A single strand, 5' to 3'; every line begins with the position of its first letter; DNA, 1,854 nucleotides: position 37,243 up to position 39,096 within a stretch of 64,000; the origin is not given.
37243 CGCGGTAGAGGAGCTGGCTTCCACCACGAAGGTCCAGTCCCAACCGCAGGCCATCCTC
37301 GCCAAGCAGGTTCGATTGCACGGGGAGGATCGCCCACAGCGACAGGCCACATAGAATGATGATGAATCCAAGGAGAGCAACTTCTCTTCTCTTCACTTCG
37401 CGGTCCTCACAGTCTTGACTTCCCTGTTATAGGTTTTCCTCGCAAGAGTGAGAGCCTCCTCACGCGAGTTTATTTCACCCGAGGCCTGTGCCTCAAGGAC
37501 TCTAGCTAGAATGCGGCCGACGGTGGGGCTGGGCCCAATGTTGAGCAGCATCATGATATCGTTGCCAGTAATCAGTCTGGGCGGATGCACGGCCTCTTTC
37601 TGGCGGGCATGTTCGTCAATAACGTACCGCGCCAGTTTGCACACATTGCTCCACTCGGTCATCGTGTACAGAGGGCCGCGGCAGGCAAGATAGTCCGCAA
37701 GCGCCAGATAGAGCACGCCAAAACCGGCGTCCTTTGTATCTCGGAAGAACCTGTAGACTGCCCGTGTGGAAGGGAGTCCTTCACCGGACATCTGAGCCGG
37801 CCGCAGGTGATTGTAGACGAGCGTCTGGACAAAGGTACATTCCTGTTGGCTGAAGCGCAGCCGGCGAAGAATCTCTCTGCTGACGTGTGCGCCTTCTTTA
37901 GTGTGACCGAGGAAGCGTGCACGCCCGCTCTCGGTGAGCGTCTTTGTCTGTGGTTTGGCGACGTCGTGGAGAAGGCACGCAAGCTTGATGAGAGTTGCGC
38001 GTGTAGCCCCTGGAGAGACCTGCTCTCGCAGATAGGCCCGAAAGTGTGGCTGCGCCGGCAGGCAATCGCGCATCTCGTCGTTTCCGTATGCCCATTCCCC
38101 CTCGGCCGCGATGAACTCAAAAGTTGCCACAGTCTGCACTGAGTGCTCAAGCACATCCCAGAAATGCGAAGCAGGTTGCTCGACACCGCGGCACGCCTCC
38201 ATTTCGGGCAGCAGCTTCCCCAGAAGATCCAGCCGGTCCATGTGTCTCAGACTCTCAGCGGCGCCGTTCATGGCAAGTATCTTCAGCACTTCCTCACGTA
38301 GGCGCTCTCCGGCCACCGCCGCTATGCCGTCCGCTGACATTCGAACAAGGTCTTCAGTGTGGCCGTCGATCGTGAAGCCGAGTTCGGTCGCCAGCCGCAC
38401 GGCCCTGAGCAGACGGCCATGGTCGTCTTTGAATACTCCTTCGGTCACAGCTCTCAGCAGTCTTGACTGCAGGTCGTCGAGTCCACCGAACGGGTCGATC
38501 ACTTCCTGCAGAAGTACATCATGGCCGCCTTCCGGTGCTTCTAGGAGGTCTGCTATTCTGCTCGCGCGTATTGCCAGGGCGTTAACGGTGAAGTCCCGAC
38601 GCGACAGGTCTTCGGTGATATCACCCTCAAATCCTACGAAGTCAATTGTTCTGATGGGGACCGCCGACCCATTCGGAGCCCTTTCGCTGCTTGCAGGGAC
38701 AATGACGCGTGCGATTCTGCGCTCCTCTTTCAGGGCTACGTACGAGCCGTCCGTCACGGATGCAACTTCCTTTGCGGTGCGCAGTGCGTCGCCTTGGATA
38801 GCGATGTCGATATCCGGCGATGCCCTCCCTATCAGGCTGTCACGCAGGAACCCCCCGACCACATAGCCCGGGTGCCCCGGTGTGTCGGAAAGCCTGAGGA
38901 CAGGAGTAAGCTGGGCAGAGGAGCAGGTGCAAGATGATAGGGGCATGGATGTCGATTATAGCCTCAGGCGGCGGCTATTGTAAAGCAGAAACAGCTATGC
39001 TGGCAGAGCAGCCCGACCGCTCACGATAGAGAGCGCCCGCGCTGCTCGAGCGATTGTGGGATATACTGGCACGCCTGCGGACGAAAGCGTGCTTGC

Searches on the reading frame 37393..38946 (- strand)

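Call 71: search_protein_families(library=pfam, proteins=[window:37393-38946:-], max_evalue=0.00001)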
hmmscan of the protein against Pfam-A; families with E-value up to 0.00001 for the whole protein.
window:37393-38946:- (517 aa): 3 families
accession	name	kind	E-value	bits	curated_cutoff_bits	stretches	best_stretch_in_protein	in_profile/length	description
PF01743.26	PolyA_pol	-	1.1e-17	65.1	23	1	28-165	2-126/126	Poly A polymerase head domain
PF12627.12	PolyA_pol_RNAbd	-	1.7e-12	47.4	22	1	190-251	1-62/64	Probable RNA and SrmB- binding site of polymerase A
PF01966.28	HD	-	6.4e-09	36.6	22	1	306-420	20-113/116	HD domain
